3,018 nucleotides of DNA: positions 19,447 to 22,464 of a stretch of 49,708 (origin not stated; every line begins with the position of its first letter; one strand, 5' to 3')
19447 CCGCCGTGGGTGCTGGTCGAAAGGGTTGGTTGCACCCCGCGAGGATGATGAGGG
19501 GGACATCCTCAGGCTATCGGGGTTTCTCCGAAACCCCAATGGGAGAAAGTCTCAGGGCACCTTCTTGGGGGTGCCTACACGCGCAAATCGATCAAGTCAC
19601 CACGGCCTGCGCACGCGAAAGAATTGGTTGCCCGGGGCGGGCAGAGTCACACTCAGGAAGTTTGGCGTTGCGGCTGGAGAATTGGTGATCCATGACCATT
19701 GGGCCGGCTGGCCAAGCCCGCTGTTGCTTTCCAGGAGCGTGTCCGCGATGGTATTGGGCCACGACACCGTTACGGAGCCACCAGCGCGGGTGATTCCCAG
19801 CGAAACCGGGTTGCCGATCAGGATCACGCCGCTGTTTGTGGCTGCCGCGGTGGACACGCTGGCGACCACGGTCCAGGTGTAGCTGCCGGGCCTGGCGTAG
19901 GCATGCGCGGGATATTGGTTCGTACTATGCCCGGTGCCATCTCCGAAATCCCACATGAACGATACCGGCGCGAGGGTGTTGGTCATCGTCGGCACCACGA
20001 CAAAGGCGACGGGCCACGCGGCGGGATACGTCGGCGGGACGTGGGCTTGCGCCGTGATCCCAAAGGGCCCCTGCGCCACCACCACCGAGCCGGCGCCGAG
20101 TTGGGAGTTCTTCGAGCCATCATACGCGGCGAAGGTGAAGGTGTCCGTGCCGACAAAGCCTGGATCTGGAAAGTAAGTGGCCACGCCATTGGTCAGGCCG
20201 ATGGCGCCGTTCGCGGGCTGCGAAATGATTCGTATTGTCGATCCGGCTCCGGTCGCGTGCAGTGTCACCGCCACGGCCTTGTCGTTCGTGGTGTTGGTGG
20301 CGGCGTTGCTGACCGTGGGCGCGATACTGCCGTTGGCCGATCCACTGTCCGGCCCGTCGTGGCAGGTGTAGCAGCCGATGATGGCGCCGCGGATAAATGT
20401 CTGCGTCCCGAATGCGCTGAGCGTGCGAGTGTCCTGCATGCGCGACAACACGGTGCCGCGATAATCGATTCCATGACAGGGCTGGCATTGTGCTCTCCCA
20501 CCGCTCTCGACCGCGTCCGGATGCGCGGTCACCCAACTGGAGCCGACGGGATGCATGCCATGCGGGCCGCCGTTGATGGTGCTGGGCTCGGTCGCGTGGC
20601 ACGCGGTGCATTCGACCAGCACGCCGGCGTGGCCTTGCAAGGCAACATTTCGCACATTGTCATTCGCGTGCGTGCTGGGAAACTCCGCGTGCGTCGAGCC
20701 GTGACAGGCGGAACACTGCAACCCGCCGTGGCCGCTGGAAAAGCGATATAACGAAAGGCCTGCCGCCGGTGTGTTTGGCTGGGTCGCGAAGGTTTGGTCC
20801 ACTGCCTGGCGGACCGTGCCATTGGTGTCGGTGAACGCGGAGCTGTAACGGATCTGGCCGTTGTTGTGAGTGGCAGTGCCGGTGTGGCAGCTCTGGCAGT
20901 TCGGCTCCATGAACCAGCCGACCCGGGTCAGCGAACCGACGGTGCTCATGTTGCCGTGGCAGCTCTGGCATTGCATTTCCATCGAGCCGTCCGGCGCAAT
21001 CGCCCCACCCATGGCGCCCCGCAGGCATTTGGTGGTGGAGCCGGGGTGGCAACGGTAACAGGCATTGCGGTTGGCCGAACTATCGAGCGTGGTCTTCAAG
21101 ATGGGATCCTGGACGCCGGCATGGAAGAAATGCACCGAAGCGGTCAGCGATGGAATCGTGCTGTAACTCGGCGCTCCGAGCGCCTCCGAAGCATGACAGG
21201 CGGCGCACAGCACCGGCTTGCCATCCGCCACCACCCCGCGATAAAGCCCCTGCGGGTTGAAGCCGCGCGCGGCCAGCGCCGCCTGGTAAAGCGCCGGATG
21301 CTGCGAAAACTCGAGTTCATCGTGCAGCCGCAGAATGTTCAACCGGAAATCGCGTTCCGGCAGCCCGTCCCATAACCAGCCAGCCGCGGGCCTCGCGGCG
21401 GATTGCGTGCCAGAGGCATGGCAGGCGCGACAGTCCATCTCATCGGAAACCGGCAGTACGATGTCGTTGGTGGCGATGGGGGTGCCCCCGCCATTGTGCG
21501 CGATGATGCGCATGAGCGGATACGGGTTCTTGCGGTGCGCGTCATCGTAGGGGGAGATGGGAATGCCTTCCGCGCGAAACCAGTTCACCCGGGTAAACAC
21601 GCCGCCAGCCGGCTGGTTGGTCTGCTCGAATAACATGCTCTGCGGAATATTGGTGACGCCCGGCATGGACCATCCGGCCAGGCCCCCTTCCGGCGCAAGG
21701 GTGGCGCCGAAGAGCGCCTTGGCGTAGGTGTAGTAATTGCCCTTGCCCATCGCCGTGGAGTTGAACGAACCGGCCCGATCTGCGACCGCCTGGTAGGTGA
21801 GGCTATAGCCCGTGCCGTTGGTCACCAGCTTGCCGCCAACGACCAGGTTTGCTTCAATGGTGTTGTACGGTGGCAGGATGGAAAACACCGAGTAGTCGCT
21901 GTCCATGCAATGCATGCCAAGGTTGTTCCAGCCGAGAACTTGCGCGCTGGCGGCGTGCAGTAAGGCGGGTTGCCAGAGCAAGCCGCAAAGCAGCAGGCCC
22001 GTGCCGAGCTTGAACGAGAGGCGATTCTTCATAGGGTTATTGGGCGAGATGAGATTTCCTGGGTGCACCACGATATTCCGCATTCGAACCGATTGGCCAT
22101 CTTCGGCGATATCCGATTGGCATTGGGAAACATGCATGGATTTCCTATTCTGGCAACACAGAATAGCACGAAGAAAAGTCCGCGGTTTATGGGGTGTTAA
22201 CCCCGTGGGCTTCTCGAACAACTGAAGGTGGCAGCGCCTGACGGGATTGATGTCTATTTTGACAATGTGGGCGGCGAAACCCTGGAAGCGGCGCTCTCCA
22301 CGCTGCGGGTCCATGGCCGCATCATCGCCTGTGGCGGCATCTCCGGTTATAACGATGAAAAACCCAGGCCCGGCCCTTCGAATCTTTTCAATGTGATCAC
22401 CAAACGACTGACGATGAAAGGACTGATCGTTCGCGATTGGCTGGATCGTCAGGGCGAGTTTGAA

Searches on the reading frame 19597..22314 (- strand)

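Call 26: search_protein_families(library=pfam, proteins=[window:19597-22314:-], max_evalue=0.001)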
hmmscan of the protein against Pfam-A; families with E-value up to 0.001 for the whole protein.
window:19597-22314:- (905 aa): 6 families
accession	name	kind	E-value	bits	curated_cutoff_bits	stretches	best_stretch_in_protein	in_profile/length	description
PF22113.1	Mtrc-MtrF_II-IV_dom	-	3.2e-11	43.5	30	1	447-617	7-166/176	Outer membrane cytochrome MtrC/MtrF-like, domains II/IV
PF14522.11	Cytochrome_C7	-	4.9e-11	42.7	24.8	0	530-614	12-66/67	Cytochrome c7 and related cytochrome c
PF18911.6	PKD_4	-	2.7e-09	37.4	27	1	768-827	19-77/85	PKD domain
PF00801.26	PKD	-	1.9e-07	31.4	23.5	1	763-826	11-73/80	PKD domain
PF17963.7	Big_9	-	1.9e-06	29.1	23.6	1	665-737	3-81/89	Bacterial Ig domain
PF14537.11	Cytochrom_c3_2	-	3.7e-05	24.5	25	0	444-485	4-41/79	Cytochrome c3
